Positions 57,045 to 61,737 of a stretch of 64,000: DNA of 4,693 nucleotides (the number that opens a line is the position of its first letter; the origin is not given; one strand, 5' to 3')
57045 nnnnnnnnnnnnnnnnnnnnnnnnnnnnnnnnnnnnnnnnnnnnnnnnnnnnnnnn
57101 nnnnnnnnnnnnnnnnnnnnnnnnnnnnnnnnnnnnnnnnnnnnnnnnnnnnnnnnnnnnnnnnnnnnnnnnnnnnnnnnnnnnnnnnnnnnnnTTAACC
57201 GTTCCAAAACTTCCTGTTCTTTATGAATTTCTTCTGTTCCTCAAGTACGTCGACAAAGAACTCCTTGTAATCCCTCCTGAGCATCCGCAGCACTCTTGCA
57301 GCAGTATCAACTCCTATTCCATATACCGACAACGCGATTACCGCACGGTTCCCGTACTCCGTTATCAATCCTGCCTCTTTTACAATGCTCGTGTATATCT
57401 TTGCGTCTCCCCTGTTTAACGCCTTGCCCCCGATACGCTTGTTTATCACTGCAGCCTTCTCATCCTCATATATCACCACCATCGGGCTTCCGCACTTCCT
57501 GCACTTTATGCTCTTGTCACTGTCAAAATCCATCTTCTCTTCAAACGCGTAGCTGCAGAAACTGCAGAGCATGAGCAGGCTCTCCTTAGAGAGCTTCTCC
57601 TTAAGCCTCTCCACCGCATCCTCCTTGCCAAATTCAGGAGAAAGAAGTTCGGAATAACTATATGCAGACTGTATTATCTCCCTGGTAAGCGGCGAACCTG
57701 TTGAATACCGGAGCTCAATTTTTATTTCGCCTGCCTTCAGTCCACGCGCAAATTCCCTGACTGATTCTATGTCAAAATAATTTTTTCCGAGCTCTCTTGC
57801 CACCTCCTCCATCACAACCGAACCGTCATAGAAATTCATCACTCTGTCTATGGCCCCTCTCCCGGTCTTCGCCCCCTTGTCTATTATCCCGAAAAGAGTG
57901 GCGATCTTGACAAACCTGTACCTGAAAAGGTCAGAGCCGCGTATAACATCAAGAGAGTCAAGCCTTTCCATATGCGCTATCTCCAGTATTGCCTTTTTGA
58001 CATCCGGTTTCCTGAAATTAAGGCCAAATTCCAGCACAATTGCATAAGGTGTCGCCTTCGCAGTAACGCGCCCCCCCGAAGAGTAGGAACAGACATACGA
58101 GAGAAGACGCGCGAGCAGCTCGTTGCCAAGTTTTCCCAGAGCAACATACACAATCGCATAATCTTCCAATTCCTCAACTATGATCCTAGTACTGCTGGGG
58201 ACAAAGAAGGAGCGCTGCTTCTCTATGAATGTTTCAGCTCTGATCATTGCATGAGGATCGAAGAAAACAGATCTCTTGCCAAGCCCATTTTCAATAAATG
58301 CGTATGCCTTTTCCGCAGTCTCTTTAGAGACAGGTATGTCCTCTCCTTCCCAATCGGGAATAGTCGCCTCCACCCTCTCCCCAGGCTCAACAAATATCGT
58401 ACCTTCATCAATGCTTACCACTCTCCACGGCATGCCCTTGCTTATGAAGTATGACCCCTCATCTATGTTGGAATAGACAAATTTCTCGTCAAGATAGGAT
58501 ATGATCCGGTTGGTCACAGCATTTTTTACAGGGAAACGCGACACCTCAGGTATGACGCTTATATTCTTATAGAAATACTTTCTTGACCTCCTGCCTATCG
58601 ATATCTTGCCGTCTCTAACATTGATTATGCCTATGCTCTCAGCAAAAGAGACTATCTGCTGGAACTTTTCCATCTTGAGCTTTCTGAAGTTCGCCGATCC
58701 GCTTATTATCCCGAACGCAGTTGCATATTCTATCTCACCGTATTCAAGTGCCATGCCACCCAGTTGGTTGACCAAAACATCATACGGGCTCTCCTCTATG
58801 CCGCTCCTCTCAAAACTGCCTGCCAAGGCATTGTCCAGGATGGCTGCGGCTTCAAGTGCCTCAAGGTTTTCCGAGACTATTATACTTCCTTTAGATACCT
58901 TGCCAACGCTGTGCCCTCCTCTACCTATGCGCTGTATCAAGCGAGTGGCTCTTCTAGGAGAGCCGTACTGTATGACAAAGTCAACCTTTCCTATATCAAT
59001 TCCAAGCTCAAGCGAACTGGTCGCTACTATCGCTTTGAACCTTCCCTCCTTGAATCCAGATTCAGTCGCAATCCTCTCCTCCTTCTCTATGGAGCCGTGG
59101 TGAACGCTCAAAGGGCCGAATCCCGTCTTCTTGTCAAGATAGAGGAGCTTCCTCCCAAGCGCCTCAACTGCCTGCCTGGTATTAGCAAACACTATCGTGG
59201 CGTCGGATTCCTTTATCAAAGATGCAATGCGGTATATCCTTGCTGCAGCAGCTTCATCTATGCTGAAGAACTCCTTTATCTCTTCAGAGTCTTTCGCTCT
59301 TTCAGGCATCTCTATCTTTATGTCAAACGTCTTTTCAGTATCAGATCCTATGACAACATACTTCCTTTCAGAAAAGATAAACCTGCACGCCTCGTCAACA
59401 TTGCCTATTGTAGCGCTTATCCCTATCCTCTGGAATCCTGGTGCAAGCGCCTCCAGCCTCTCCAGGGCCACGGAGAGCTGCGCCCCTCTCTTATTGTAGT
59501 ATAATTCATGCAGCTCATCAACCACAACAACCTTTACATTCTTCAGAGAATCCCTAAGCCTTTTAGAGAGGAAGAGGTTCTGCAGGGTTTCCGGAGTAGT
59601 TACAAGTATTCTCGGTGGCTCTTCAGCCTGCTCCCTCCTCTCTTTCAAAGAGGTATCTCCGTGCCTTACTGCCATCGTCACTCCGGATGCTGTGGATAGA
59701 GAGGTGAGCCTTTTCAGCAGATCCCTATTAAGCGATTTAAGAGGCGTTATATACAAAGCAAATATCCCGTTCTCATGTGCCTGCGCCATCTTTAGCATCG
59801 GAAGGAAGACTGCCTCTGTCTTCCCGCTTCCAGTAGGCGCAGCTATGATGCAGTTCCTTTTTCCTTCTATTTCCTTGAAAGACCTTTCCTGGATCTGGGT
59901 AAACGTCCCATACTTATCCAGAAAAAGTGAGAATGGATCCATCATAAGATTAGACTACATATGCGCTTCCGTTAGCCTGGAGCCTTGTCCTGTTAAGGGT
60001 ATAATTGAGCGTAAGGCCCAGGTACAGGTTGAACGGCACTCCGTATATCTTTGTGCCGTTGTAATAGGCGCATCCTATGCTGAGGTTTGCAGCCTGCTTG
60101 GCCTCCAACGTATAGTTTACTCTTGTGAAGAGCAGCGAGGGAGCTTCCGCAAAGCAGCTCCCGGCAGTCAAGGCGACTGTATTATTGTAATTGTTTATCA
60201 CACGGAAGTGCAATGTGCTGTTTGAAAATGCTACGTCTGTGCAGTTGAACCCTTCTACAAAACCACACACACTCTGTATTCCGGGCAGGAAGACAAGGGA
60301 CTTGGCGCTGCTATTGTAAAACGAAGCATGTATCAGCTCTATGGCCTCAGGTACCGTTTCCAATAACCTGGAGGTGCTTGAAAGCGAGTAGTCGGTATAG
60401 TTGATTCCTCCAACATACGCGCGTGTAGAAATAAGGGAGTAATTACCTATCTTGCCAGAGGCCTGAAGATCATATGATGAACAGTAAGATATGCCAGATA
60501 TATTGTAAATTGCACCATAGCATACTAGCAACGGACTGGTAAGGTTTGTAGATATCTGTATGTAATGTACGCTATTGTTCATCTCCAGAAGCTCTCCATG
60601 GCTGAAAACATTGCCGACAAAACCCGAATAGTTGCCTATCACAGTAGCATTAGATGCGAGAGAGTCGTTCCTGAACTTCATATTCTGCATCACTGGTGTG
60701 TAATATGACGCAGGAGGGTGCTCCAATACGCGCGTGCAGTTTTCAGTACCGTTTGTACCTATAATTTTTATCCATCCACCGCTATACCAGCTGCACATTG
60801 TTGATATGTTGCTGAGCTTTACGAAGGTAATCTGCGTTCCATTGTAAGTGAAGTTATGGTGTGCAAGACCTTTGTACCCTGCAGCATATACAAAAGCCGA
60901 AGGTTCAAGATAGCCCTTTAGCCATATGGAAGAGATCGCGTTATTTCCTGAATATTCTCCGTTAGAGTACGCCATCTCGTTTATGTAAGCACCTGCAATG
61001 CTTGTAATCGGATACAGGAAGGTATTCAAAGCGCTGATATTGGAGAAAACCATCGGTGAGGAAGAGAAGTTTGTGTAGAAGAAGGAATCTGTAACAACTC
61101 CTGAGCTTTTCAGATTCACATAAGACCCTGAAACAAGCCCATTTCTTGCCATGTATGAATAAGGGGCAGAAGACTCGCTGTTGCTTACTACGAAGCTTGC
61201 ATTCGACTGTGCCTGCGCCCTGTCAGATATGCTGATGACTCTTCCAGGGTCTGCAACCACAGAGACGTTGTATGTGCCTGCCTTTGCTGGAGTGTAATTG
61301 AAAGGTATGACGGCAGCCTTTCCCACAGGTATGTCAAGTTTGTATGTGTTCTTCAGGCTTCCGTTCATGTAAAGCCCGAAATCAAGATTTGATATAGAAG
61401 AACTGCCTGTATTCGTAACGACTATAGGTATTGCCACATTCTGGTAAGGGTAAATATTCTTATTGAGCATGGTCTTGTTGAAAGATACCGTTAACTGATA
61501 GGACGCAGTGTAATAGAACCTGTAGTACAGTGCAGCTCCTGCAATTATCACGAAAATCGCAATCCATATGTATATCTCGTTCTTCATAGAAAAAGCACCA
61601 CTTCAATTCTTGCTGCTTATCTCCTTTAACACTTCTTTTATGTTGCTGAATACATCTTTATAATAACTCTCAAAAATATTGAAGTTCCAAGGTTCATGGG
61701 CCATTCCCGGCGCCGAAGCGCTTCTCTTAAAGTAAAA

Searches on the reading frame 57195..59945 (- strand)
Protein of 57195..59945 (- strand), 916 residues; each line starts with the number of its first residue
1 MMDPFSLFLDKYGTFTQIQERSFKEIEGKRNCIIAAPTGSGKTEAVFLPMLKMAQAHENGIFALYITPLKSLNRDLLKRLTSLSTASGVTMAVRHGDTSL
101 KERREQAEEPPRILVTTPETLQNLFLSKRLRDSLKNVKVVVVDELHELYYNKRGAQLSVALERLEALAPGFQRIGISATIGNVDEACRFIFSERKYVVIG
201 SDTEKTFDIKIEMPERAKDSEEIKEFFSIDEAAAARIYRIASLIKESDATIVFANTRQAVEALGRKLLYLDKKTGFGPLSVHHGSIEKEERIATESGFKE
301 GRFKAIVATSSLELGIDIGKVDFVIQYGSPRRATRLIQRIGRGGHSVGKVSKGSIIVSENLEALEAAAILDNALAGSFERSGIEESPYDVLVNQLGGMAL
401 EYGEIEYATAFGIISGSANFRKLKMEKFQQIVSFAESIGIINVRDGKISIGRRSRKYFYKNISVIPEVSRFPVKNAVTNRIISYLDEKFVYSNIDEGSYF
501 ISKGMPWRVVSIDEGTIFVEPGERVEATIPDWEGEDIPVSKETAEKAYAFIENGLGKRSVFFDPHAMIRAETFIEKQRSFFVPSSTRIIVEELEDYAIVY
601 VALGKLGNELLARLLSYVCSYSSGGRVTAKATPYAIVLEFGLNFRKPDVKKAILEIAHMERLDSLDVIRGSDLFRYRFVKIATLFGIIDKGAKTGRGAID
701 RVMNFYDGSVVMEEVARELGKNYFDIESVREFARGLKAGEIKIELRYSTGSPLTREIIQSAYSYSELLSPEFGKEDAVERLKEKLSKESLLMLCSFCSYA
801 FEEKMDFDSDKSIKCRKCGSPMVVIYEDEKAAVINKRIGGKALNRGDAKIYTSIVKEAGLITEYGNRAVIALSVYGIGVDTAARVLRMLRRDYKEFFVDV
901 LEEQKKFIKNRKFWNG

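Call 35: search_protein_families(library=pfam, proteins=[window:57195-59945:-], max_evalue=0.0001)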
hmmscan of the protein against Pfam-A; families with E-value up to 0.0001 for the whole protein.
window:57195-59945:- (916 aa): 5 families
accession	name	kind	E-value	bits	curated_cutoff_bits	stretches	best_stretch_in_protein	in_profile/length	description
PF00270.35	DEAD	-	2e-36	125.7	26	1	16-184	1-165/167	DEAD/DEAH box helicase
PF00271.37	Helicase_C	-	4.2e-21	75.7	23.5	1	243-344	9-107/110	Helicase conserved C-terminal domain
PF08494.16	DEAD_assoc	-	8.3e-20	71.9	23.5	1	582-752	1-189/191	DEAD/H associated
PF04851.21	ResIII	-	4.4e-13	49.9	22.5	1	20-180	9-162/164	Type III restriction enzyme, res subunit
PF19306.5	WH_Lhr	-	3.2e-10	40.1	27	1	375-526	5-165/168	Large helicase-related protein, winged helix domain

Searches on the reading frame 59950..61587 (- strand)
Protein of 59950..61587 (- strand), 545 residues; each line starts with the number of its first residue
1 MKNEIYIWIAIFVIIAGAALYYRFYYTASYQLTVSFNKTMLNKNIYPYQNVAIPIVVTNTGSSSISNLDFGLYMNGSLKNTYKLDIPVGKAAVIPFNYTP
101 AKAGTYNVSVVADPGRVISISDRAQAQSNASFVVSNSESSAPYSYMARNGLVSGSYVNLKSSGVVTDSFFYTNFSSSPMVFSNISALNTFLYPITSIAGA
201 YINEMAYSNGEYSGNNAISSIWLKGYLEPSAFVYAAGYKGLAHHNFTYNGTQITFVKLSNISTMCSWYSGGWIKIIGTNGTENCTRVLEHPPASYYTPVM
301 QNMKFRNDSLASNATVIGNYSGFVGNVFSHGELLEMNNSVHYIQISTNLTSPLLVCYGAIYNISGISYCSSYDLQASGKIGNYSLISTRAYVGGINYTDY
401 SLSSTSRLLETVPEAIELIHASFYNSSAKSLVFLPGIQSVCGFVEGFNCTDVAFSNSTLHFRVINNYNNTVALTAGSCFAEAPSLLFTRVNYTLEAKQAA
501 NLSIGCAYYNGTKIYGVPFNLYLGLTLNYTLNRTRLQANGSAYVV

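Call 35: search_protein_families(library=pfam, proteins=[window:59950-61587:-], max_evalue=0.0001)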
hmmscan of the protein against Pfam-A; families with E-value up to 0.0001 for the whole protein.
window:59950-61587:- (545 aa): 1 family
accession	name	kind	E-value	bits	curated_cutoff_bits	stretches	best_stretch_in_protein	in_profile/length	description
PF07705.17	CARDB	-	2.7e-08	34.4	22.7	1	32-119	4-90/101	CARDB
